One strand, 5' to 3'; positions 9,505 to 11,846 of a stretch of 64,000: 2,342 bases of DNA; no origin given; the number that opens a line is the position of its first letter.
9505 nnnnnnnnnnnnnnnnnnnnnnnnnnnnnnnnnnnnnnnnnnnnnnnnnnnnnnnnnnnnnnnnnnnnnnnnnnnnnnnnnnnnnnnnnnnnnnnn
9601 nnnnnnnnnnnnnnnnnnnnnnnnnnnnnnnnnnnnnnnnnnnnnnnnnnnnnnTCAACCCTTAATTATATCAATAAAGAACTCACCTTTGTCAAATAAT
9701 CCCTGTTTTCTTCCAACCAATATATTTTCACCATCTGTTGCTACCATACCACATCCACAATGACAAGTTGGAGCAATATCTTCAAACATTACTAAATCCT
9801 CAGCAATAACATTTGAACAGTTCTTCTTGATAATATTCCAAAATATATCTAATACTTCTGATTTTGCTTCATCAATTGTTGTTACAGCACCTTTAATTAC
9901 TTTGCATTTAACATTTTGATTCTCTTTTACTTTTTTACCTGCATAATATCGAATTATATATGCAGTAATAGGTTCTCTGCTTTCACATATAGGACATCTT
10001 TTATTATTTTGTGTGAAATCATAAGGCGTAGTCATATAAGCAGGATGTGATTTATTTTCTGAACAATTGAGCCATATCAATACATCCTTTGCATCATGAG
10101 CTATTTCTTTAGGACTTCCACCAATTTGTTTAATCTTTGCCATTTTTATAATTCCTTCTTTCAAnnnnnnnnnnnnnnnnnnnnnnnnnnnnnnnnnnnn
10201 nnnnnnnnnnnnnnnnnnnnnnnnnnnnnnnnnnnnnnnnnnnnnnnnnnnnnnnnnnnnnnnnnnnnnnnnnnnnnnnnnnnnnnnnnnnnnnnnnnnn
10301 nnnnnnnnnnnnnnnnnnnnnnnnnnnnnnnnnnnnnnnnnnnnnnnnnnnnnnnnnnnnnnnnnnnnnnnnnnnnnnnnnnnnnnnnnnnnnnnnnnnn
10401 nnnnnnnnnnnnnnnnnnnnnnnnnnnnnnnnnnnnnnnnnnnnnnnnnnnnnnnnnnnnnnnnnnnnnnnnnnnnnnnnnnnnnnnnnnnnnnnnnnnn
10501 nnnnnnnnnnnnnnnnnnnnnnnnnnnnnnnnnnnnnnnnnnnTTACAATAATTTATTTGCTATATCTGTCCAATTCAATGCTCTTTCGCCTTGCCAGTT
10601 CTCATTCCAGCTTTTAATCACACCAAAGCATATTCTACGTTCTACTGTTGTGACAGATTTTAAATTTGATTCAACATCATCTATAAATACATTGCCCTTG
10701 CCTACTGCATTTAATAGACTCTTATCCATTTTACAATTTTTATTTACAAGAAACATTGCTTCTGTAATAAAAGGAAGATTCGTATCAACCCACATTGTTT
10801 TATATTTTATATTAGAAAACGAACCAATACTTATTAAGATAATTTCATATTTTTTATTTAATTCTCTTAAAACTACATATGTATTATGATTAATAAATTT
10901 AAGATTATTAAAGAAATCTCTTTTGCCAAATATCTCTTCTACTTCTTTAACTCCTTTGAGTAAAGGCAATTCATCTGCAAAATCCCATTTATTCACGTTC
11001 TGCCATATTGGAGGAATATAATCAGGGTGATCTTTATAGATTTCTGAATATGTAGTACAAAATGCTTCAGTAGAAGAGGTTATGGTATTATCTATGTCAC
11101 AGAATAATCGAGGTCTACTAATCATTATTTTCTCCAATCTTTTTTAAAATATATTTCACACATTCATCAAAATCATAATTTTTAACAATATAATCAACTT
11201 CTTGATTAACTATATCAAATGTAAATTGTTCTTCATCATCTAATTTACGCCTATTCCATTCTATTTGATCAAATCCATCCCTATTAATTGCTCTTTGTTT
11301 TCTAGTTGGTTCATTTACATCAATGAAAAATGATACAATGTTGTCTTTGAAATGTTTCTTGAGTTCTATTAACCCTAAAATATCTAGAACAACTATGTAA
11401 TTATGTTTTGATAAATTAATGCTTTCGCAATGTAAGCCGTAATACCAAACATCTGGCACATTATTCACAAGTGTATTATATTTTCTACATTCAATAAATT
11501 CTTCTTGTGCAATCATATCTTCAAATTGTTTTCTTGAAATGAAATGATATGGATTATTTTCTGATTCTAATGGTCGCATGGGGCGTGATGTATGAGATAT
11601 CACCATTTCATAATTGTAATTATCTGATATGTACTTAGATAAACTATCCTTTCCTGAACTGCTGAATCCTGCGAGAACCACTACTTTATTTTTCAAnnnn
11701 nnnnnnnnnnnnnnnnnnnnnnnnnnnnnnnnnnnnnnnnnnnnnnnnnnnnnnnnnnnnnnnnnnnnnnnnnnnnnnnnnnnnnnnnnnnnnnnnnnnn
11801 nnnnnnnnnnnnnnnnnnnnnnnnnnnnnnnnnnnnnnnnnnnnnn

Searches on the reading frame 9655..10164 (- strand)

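Call 8: search_protein_families(library=pfam, proteins=[window:9655-10164:-], max_evalue=0.01)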
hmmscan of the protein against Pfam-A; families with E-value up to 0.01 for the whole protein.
window:9655-10164:- (169 aa): 0 families

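Call 9: search_protein_families(library=phrogs, proteins=[window:9655-10164:-], max_evalue=0.001)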
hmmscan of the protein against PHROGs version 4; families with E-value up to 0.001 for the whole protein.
window:9655-10164:- (169 aa): 1 family
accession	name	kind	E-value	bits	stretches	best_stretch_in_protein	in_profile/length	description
phrog_9902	-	unknown function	0.00038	21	0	9-78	28-93/210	-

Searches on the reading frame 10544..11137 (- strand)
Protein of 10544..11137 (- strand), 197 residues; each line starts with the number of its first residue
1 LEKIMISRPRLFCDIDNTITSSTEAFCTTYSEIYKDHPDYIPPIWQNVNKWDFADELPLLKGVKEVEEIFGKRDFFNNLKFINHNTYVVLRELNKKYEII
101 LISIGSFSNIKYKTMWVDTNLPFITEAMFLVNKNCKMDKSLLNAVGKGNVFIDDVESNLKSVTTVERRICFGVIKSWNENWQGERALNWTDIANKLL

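Call 8: search_protein_families(library=pfam, proteins=[window:10544-11137:-], max_evalue=0.01)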
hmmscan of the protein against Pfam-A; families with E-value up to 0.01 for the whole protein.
window:10544-11137:- (197 aa): 1 family
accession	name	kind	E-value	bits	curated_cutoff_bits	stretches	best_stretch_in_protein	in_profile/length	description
PF06941.18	NT5C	-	4.4e-10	40.2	24.8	1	11-194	4-172/180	5' nucleotidase, deoxy (Pyrimidine), cytosolic type C protein (NT5C)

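Call 9: search_protein_families(library=phrogs, proteins=[window:10544-11137:-], max_evalue=0.001)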
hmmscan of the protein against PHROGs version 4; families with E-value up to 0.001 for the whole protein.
window:10544-11137:- (197 aa): 2 families
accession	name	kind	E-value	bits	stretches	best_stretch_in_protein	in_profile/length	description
phrog_420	-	unknown function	2.7e-15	57.6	1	4-197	9-203/267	unknown function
phrog_2643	-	moron, auxiliary metabolic gene and host takeover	1.6e-05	25.7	1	8-160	6-144/182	5'-3' deoxyribonucleotidase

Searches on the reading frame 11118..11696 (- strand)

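Call 53: search_protein_families(library=phrogs, proteins=[window:11118-11696:-], max_evalue=0.00001)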
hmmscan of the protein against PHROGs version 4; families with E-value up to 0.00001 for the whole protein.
window:11118-11696:- (192 aa): 1 family
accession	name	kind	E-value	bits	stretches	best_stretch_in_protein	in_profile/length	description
phrog_1815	-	other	6.4e-41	141.8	1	2-175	2-165/197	guanylate kinase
